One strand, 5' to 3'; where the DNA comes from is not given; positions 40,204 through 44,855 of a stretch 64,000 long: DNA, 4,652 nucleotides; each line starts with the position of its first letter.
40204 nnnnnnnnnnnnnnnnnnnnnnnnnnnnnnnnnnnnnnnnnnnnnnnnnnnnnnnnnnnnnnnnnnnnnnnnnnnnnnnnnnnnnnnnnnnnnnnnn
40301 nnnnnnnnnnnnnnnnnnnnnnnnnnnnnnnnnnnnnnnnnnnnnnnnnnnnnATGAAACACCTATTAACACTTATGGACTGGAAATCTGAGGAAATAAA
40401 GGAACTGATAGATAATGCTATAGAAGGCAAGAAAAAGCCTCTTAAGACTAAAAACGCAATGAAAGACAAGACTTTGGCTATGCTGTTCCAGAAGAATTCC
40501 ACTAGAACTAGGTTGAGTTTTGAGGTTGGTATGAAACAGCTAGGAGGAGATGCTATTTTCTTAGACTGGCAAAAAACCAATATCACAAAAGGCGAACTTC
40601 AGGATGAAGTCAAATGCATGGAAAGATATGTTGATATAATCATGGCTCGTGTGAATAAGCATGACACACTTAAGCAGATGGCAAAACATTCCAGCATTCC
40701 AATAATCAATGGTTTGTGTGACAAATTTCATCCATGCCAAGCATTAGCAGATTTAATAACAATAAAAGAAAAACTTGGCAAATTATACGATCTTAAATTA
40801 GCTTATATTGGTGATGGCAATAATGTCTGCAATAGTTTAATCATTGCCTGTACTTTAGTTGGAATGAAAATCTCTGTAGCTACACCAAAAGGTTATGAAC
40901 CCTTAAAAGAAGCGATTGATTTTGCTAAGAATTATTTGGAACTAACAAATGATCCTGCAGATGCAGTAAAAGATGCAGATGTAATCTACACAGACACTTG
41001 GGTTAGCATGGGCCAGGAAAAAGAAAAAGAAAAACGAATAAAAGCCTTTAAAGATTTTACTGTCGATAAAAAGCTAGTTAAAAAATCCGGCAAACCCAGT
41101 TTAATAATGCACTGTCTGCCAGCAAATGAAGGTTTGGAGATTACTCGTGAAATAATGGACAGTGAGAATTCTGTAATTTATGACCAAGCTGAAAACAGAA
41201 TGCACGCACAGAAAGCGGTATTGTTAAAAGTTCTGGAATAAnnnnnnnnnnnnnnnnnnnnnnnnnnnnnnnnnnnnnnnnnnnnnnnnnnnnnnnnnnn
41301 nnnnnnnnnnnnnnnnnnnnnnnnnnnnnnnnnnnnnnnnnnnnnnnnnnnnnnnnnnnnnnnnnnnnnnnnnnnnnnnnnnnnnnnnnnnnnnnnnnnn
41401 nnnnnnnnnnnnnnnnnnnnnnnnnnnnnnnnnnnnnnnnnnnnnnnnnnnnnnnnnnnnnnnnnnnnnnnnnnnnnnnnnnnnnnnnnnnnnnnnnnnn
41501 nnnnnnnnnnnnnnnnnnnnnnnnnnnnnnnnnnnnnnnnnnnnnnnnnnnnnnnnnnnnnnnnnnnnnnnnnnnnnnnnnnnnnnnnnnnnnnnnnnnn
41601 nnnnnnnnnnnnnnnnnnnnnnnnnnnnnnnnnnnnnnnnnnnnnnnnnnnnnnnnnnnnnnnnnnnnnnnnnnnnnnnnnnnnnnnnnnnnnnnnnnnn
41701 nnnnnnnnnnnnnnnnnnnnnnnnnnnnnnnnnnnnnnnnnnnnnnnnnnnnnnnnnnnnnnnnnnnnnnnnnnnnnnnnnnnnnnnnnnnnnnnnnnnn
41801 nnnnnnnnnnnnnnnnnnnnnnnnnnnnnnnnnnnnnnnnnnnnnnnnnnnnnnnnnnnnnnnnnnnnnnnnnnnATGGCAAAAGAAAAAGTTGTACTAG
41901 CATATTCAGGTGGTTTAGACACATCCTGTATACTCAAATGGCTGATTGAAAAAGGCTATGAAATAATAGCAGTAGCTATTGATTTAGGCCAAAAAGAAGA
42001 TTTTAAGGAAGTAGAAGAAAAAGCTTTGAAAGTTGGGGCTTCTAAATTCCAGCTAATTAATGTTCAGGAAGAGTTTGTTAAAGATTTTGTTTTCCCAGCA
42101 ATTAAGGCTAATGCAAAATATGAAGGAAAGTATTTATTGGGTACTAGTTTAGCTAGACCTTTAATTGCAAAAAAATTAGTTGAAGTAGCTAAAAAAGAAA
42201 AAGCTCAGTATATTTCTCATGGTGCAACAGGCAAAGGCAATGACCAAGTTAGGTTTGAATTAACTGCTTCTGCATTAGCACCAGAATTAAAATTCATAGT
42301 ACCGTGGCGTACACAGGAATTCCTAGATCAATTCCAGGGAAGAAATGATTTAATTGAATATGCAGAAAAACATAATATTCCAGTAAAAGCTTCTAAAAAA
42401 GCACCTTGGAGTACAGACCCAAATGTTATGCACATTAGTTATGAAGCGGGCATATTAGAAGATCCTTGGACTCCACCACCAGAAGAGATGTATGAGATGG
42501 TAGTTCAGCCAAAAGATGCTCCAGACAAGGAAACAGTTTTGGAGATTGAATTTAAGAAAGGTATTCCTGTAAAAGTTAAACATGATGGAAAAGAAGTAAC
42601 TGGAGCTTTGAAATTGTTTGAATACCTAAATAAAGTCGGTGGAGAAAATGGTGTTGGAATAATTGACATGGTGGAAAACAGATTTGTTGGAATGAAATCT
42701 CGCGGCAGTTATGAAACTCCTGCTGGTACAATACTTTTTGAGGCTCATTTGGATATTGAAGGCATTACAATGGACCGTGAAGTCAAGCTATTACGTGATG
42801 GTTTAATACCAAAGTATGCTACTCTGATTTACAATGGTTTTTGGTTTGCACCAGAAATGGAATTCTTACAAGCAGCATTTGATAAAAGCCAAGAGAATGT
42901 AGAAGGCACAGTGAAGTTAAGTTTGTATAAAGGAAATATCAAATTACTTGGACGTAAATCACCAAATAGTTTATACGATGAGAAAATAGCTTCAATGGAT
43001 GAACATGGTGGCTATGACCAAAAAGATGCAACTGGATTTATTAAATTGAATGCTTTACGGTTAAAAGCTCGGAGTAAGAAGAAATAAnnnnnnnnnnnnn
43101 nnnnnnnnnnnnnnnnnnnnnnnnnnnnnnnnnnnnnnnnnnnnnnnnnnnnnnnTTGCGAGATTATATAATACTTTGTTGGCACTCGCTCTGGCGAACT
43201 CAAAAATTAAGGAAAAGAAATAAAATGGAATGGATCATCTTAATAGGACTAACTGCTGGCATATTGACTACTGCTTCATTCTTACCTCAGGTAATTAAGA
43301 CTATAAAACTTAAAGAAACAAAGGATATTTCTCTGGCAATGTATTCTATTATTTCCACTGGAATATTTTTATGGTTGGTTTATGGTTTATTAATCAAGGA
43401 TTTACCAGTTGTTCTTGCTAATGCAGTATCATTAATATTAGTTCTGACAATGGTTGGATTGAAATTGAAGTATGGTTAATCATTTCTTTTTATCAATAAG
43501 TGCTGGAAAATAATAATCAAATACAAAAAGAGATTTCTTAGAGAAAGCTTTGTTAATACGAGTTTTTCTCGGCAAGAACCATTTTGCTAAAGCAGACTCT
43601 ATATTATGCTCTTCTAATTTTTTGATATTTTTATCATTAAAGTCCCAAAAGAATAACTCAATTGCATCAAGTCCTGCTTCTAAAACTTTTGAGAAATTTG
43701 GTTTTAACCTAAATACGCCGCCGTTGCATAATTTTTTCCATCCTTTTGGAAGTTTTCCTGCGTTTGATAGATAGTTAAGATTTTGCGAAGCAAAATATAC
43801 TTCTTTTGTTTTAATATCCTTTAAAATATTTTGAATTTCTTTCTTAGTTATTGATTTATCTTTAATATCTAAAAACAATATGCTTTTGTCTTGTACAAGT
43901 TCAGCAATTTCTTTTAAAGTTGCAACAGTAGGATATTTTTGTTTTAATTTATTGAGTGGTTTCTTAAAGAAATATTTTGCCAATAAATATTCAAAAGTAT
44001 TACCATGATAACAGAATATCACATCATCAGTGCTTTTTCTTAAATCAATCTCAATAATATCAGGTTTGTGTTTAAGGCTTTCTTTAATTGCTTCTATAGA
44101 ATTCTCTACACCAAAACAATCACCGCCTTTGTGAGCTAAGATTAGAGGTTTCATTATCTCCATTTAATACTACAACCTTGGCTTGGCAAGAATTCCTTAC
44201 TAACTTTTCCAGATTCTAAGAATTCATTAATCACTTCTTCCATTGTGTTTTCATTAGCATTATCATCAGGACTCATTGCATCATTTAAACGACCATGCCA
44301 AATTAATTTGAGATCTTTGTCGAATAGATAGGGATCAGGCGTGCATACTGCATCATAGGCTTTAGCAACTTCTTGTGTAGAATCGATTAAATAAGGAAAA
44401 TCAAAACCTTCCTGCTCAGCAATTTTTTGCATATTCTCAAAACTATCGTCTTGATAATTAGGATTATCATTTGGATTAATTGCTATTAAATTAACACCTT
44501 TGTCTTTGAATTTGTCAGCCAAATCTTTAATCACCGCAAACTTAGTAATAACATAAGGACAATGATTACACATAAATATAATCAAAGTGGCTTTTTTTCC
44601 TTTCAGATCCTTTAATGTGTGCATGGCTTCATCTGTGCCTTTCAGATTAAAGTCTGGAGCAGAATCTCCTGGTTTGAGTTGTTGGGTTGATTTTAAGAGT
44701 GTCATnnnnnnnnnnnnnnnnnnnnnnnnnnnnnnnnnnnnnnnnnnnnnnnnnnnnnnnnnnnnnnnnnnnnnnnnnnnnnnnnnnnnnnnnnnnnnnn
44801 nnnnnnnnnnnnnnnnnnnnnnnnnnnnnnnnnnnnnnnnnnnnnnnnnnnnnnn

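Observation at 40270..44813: Shared 16-bp palindrome defines an argF/argG/argH regulon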

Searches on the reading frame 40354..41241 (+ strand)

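Call 8: search_protein_families(library=pfam, proteins=[window:40354-41241:+])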
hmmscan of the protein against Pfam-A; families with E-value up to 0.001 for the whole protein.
window:40354-41241:+ (295 aa): 2 families
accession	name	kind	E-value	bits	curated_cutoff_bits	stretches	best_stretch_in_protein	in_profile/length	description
PF00185.30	OTCace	-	6.3e-57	192.5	29.4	1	146-291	2-155/157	Aspartate/ornithine carbamoyltransferase, Asp/Orn binding domain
PF02729.26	OTCace_N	-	1.8e-48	164.8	29.9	1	2-139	1-148/148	Aspartate/ornithine carbamoyltransferase, carbamoyl-P binding domain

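Call 90: search_protein_families(library=ncbifam, proteins=[window:40354-41241:+], max_evalue=0.00001)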
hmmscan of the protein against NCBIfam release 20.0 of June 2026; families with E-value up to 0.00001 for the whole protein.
window:40354-41241:+ (295 aa): 16 families
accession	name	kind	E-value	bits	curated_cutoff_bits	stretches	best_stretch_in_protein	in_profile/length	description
NF001986.0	PRK00779.1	subfamily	1.6e-122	408.5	306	1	1-294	5-304/307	ornithine carbamoyltransferase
TIGR00658.1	orni_carb_tr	equivalog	6.4e-118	393.3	280.85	1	2-294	1-303/304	ornithine carbamoyltransferase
NF011380.0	PRK14805.1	equivalog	1.5e-95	319.7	421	1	1-294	1-300/302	ornithine carbamoyltransferase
TIGR04384.1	putr_carbamoyl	exception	6.7e-84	281.8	500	1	4-292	2-305/330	putrescine carbamoyltransferase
NF011379.0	PRK14804.1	equivalog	2.1e-77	260.3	373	1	1-295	6-310/311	ornithine carbamoyltransferase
NF003286.0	PRK04284.1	subfamily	8.4e-66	222.3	515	1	2-293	7-329/332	ornithine carbamoyltransferase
NF002032.1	PRK00856.1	equivalog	1.7e-53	181.7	263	1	2-293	1-296/297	aspartate carbamoyltransferase catalytic subunit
NF002470.0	PRK01713.1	equivalog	2.1e-53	181.9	545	1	2-257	8-277/334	ornithine carbamoyltransferase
NF009213.0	PRK12562.1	subfamily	6.9e-52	176.9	559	1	2-294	7-332/334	ornithine carbamoyltransferase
NF003384.0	PRK04523.1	equivalog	2.6e-48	164.8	288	1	1-293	3-332/336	N-acetylornithine carbamoyltransferase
TIGR00670.1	asp_carb_tr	equivalog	3.2e-47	161.1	236.95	1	2-294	1-303/304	aspartate carbamoyltransferase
NF008853.0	PRK11891.1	equivalog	6.1e-26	91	560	1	33-291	122-395/430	aspartate carbamoyltransferase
NF010387.0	PRK13814.1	equivalog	4.2e-25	88.3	660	1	3-290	7-299/310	aspartate carbamoyltransferase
NF006046.0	PRK08192.1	equivalog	7e-25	88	512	1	3-290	8-313/339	aspartate carbamoyltransferase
NF005538.0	PRK07200.1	equivalog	2.2e-19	69.8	453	1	36-223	57-279/396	knotted carbamoyltransferase YgeW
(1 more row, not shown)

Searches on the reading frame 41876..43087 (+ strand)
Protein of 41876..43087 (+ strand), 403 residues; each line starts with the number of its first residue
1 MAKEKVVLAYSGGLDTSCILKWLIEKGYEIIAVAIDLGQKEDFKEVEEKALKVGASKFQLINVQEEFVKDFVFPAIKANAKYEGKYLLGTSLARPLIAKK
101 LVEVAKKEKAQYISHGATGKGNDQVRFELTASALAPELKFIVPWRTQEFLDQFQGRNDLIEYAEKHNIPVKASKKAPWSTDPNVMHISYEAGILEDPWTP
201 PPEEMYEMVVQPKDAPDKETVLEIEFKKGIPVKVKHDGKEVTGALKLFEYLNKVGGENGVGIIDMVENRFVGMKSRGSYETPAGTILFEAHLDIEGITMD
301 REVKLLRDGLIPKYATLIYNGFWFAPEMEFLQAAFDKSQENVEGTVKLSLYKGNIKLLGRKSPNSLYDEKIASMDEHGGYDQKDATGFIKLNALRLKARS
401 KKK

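Call 8: search_protein_families(library=pfam, proteins=[window:41876-43087:+])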
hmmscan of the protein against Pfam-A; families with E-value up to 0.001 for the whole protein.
window:41876-43087:+ (403 aa): 3 families
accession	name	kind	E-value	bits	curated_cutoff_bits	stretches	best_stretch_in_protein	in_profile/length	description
PF20979.2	Arginosuc_syn_C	-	7.6e-85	284.4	27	1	178-397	1-217/219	Arginosuccinate synthase C-terminal domain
PF00764.25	Arginosuc_synth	-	1.1e-68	230.8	27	1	5-169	1-162/162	Arginosuccinate synthase N-terminal HUP domain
PF06508.19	QueC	-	3e-05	24.1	22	1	5-55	1-50/210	Queuosine biosynthesis protein QueC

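Call 90: search_protein_families(library=ncbifam, proteins=[window:41876-43087:+], max_evalue=0.00001)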
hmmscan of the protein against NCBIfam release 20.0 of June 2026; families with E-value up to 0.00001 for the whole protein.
window:41876-43087:+ (403 aa): 6 families
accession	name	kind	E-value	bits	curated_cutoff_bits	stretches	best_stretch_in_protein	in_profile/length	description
NF001770.0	PRK00509.1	equivalog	1.1e-171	571.3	334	1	2-402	3-397/401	argininosuccinate synthase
TIGR00032.1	argG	equivalog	4.9e-149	496.9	268.2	1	5-402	1-392/394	argininosuccinate synthase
NF010392.0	PRK13820.1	equivalog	2.8e-118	395.4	512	1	3-397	2-386/395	argininosuccinate synthase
NF003385.0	PRK04527.1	equivalog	2.9e-61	207.3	603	1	1-392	1-385/401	argininosuccinate synthase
NF003779.0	PRK05370.1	equivalog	5e-52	177.2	657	1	3-396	11-413/448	argininosuccinate synthase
NF038212.1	argG_rel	exception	8.2e-44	150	425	1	3-367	14-368/381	argininosuccinate synthase-related protein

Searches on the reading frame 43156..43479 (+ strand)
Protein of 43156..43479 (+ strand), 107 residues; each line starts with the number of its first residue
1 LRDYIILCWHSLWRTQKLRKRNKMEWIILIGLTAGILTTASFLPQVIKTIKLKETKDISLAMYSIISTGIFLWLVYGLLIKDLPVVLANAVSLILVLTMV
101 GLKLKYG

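Call 8: search_protein_families(library=pfam, proteins=[window:43156-43479:+])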
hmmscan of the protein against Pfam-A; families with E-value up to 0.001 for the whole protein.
window:43156-43479:+ (107 aa): 2 families
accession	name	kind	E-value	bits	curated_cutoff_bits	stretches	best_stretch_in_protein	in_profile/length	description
PF04193.19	PQ-loop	-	3.7e-09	36.6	22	1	29-84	4-59/61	PQ loop repeat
PF03083.21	MtN3_slv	-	6.8e-07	29.7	23.7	1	30-100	6-76/87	Sugar efflux transporter for intercellular exchange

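Call 90: search_protein_families(library=ncbifam, proteins=[window:43156-43479:+], max_evalue=0.00001)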
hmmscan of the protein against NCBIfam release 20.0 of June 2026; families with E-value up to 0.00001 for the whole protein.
window:43156-43479:+ (107 aa): 2 families
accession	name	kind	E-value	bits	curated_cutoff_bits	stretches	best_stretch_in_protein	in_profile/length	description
NF037968.1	SemiSWEET_2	subfamily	2.1e-31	107.9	80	1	31-106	1-76/76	SemiSWEET transporter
NF037969.1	SemiSWEET_3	subfamily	6.2e-08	32.8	100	1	31-100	15-86/97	SemiSWEET transporter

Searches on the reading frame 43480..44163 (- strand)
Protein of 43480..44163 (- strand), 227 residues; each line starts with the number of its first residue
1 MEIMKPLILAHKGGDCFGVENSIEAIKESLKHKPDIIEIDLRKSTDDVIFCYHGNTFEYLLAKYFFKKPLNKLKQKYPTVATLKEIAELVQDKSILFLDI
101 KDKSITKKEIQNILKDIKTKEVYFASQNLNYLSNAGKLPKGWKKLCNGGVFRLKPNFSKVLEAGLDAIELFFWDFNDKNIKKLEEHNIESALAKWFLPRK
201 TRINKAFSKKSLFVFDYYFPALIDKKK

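Call 8: search_protein_families(library=pfam, proteins=[window:43480-44163:-])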
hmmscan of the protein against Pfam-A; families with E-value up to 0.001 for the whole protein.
window:43480-44163:- (227 aa): 2 families
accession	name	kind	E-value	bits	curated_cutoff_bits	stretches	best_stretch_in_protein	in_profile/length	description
PF03009.23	GDPD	-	4.2e-07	30.7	23.6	1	11-62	1-52/244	Glycerophosphoryl diester phosphodiesterase family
PF00388.25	PI-PLC-X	-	0.00014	22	23.1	0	17-75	23-78/144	Phosphatidylinositol-specific phospholipase C, X domain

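Call 90: search_protein_families(library=ncbifam, proteins=[window:43480-44163:-], max_evalue=0.00001)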
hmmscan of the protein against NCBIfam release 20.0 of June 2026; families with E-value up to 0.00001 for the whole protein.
window:43480-44163:- (227 aa): 0 families

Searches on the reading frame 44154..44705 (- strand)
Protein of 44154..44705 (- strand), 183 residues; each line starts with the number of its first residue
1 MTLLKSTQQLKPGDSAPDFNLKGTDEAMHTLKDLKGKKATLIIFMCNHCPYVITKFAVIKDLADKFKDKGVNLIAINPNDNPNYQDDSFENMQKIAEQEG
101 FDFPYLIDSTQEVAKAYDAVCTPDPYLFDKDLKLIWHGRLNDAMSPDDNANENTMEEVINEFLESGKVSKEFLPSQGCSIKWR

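Call 8: search_protein_families(library=pfam, proteins=[window:44154-44705:-])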
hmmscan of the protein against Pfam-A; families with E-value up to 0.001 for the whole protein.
window:44154-44705:- (183 aa): 3 families
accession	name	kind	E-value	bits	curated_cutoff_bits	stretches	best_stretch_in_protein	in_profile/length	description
PF00578.27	AhpC-TSA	-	1.1e-23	84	26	1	12-135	1-122/124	AhpC/TSA family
PF08534.16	Redoxin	-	5.8e-23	81.8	26.6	1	11-143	1-137/148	Redoxin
PF13905.12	Thioredoxin_8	-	3.4e-06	27.8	27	1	38-131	2-91/94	Thioredoxin-like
